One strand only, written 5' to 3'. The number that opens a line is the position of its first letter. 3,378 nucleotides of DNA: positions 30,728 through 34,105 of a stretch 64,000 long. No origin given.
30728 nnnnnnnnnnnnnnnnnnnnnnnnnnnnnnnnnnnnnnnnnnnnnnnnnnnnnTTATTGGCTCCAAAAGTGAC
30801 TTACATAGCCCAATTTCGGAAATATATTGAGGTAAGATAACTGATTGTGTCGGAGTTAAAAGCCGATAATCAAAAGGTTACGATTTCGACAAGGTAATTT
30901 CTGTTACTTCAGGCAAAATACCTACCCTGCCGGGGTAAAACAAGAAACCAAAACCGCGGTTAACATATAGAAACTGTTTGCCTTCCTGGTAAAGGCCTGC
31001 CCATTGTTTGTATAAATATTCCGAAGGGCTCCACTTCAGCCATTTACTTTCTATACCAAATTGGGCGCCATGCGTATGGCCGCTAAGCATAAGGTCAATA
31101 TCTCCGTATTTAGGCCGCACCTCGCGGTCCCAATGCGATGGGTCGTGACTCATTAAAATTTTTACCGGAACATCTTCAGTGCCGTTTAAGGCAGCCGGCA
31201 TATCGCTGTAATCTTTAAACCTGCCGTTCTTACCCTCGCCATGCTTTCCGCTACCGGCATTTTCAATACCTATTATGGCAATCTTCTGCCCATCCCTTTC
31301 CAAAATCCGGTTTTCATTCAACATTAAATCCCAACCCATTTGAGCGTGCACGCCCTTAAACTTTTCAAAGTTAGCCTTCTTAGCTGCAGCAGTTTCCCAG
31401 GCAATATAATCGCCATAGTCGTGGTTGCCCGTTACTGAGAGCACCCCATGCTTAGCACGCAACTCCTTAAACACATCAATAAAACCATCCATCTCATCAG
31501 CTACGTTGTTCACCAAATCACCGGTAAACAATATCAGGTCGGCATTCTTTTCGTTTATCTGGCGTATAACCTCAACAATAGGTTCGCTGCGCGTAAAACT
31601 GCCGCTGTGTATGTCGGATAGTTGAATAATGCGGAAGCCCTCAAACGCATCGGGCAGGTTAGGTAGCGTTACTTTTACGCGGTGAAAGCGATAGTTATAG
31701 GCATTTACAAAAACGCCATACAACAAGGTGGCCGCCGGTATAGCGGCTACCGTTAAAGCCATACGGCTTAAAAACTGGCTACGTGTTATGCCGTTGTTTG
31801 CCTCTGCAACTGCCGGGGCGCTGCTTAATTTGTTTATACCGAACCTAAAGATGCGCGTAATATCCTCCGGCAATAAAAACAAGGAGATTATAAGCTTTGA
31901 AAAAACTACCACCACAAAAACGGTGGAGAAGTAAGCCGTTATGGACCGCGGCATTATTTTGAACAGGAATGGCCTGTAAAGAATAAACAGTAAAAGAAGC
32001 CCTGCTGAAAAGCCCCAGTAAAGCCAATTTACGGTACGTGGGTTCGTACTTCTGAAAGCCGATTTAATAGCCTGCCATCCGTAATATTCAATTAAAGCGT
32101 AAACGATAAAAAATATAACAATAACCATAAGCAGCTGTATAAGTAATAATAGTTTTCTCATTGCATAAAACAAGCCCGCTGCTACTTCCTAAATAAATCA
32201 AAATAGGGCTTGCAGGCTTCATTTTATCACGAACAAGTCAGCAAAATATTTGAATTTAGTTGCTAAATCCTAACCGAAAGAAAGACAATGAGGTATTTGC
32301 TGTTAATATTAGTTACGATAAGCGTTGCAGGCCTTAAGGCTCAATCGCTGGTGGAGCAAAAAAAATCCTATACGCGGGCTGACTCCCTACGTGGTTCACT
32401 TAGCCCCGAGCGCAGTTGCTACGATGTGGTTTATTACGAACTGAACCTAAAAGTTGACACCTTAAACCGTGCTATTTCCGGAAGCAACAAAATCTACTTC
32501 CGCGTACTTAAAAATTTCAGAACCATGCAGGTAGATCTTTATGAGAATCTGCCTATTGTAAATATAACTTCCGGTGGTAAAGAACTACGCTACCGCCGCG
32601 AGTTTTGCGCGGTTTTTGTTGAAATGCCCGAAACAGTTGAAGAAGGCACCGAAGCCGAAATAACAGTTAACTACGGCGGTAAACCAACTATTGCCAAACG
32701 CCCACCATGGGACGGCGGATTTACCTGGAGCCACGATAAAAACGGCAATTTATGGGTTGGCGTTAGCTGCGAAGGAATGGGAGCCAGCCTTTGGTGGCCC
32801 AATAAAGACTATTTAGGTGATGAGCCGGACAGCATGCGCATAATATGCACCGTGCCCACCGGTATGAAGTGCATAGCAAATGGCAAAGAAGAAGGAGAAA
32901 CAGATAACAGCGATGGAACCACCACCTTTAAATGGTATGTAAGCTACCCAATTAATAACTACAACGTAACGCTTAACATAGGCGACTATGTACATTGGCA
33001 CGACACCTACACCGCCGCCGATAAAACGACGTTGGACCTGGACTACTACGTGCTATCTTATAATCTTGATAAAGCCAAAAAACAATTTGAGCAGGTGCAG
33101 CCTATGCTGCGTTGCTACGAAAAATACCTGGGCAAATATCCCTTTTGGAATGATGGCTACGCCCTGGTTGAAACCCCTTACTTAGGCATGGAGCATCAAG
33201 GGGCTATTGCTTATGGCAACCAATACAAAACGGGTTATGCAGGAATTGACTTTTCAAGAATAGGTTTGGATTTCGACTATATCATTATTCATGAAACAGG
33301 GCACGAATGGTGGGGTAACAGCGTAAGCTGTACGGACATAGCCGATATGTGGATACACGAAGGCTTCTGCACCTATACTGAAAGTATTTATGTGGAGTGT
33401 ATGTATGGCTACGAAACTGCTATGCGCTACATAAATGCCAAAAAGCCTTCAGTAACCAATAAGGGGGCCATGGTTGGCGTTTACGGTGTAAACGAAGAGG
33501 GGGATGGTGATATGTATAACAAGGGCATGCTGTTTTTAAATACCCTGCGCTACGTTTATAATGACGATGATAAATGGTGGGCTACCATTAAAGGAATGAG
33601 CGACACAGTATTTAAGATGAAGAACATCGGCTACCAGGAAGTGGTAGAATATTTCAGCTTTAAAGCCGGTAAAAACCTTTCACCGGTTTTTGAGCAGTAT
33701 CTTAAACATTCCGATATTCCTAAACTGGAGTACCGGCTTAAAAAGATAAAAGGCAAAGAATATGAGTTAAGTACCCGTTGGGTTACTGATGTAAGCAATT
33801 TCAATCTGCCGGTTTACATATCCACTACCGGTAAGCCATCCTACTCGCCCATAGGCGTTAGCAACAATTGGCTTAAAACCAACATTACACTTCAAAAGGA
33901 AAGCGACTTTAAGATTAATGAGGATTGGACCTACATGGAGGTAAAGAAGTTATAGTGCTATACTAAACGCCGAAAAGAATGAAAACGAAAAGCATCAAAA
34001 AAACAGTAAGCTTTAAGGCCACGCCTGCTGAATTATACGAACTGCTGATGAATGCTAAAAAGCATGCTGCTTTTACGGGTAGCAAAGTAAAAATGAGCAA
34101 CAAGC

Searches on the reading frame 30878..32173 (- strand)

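Call 14: search_protein_families(library=pfam, proteins=[window:30878-32173:-], max_evalue=0.001)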
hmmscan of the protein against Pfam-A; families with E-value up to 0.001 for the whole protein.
window:30878-32173:- (431 aa): 2 families
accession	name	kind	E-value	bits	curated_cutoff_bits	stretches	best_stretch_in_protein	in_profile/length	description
PF00149.33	Metallophos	-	3.3e-17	64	21.5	1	180-369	1-190/191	Calcineurin-like phosphoesterase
PF12850.12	Metallophos_2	-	1.9e-09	38.2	27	1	181-371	2-120/154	Calcineurin-like phosphoesterase superfamily domain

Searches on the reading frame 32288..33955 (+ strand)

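Call 14: search_protein_families(library=pfam, proteins=[window:32288-33955:+], max_evalue=0.001)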
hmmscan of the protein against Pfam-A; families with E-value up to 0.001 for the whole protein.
window:32288-33955:+ (555 aa): 1 family
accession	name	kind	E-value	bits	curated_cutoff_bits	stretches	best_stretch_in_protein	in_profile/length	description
PF01433.26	Peptidase_M1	-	2e-12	47.6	27.7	1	267-471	3-218/218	Peptidase family M1 domain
